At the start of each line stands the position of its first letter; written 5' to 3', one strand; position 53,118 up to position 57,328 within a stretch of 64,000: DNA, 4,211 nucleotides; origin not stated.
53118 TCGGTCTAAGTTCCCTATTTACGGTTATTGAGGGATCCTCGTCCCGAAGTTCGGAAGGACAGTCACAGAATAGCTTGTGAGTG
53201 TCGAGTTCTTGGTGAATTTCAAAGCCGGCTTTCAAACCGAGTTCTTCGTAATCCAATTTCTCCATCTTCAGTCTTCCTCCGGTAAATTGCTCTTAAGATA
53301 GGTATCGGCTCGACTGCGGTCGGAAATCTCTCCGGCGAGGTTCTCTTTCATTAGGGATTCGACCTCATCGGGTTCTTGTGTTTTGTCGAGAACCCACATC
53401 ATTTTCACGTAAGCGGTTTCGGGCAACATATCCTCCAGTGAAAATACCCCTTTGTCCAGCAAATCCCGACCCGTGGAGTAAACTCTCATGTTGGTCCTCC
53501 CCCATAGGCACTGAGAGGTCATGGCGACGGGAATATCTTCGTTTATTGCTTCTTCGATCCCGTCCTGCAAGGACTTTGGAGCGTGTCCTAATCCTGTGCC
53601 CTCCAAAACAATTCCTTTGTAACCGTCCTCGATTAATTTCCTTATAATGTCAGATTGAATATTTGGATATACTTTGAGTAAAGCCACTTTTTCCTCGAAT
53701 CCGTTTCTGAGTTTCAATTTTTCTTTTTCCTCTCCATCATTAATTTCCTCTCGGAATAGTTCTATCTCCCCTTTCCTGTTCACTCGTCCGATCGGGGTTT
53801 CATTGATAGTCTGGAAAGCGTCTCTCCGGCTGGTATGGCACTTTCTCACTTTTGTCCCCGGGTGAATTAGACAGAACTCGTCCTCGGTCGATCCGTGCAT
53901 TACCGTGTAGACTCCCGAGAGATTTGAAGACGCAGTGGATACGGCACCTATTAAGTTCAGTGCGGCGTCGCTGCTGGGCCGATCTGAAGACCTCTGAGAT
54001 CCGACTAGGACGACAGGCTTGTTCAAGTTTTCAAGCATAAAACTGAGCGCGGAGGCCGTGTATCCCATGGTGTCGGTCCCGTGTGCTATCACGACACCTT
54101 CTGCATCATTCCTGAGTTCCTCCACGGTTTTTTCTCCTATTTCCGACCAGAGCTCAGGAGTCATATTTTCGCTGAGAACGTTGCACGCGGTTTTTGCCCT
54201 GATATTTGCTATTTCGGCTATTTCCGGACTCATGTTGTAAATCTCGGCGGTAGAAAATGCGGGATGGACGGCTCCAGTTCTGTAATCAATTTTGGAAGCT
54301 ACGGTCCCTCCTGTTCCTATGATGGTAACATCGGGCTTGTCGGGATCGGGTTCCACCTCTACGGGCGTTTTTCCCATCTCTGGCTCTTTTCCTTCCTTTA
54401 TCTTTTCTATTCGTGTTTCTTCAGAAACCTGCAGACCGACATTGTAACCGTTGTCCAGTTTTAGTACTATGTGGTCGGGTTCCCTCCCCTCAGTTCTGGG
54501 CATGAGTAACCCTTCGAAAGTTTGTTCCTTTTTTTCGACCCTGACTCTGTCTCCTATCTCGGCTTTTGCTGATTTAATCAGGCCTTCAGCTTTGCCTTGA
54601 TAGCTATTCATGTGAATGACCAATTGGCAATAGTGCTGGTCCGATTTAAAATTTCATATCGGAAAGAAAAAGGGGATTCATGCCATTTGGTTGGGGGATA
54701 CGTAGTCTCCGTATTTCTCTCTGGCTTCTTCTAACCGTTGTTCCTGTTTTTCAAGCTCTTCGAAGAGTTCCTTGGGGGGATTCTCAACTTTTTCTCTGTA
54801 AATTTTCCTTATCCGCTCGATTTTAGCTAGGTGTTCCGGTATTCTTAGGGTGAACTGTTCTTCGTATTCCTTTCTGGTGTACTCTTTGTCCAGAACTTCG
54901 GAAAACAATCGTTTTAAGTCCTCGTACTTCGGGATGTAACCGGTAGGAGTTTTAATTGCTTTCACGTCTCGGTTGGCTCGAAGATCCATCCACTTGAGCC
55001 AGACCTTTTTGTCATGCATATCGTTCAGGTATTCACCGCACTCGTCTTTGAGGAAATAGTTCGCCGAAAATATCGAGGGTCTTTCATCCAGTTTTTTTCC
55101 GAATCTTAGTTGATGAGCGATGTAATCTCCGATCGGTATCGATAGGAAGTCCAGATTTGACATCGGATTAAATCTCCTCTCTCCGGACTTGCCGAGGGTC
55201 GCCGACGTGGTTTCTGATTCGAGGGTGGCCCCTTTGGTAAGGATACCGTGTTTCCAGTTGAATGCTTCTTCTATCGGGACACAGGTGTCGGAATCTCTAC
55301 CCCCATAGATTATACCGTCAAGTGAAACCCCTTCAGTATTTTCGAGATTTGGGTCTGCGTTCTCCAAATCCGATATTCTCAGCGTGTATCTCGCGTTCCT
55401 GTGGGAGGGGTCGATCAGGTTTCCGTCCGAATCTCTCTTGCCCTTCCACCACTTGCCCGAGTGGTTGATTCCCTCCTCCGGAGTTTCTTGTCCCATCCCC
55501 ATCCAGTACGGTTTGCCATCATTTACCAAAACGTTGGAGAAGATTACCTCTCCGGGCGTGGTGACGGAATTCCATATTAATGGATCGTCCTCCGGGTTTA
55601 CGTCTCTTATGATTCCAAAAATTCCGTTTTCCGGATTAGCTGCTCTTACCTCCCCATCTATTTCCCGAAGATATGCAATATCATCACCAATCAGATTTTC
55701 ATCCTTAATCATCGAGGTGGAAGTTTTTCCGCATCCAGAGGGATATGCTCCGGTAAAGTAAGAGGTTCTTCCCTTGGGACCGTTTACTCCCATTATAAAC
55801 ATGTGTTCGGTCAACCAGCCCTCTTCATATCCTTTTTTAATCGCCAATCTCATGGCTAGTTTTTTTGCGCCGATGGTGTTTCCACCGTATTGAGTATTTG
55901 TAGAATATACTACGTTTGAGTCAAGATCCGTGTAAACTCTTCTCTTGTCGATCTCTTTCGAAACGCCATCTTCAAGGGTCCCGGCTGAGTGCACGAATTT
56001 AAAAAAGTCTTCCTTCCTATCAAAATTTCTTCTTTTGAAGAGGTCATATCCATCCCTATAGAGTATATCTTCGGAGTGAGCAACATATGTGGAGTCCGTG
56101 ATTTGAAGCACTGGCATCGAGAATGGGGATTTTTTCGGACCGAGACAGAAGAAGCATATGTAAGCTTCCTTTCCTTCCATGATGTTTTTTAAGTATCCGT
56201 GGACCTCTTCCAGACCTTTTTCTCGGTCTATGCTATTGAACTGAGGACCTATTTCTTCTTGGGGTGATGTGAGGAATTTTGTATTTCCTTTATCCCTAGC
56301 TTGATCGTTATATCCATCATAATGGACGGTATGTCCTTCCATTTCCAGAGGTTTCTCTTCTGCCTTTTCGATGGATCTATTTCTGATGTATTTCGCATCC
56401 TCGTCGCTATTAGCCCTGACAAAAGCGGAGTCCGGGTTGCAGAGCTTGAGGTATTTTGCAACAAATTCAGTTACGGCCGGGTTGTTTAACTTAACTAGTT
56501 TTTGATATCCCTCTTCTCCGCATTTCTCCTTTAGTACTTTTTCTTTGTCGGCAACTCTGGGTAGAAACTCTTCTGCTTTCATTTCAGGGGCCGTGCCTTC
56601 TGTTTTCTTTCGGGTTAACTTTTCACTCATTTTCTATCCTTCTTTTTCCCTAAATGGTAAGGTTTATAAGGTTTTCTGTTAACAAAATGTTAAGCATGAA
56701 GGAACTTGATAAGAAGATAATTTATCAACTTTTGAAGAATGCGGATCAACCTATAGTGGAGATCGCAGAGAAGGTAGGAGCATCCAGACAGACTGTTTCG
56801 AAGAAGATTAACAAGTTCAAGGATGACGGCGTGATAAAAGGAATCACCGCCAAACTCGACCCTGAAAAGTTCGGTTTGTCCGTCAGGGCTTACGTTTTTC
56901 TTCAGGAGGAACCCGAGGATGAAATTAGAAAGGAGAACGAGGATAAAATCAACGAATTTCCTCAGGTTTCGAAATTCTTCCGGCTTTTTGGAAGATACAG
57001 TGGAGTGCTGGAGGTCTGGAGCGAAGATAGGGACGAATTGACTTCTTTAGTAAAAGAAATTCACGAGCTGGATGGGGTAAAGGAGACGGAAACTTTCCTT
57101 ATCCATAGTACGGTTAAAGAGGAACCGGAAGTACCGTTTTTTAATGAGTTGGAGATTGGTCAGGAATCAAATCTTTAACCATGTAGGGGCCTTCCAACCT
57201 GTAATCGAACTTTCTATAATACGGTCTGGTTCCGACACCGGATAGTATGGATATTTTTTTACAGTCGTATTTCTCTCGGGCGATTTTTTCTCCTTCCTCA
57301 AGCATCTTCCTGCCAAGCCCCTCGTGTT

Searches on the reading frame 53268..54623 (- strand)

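Call 12: search_protein_families(library=pfam, proteins=[window:53268-54623:-], max_evalue=0.001)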
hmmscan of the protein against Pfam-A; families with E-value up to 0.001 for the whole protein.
window:53268-54623:- (451 aa): 3 families
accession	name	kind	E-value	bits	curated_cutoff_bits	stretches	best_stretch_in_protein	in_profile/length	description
PF00710.25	Asparaginase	-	4.9e-62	209.3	22.5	1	99-292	2-190/193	Asparaginase, N-terminal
PF17763.6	Asparaginase_C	-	2e-35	121.6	34.6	1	312-425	1-114/114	Glutaminase/Asparaginase C-terminal domain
PF18195.6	GatD_N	-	1.7e-21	75.7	25.7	1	21-75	1-54/54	GatD N-terminal domain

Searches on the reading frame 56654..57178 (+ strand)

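Call 64: search_protein_families(library=pfam, proteins=[window:56654-57178:+], max_evalue=0.01)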
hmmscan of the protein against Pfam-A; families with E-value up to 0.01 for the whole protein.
window:56654-57178:+ (174 aa): 11 families
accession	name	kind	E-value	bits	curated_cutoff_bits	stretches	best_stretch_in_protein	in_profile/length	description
PF13412.12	HTH_24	-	9.3e-12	44.8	21.9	1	15-62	1-48/48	Winged helix-turn-helix DNA-binding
PF01037.27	AsnC_trans_reg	-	3e-10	40.3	25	1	94-151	13-71/73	Lrp/AsnC ligand binding domain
PF13404.12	HTH_AsnC-type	-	2e-07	31.2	27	1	17-54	3-40/42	AsnC-type helix-turn-helix domain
PF13545.12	HTH_Crp_2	-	7.9e-06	26.2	27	1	36-62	27-53/70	Crp-like helix-turn-helix domain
PF08279.18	HTH_11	-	0.00018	21.7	25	1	22-60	5-44/55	HTH domain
PF22451.2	NirdL-like_HTH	-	0.0011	18.9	27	1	33-61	18-46/47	Siroheme decarboxylase NirDL-like HTH domain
PF01978.25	TrmB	-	0.0013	19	25.6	1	14-67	5-58/68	Sugar-specific transcriptional regulator TrmB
PF13384.12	HTH_23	-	0.0024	18.1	24.6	1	21-60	8-46/50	Homeodomain-like domain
PF12802.13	MarR_2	-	0.0027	18.3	27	1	22-61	10-50/61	MarR family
PF13518.12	HTH_28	-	0.0047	17.4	25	1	26-60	8-41/52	Helix-turn-helix domain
PF12840.13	HTH_20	-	0.0095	16.3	27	0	23-62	9-49/51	Helix-turn-helix domain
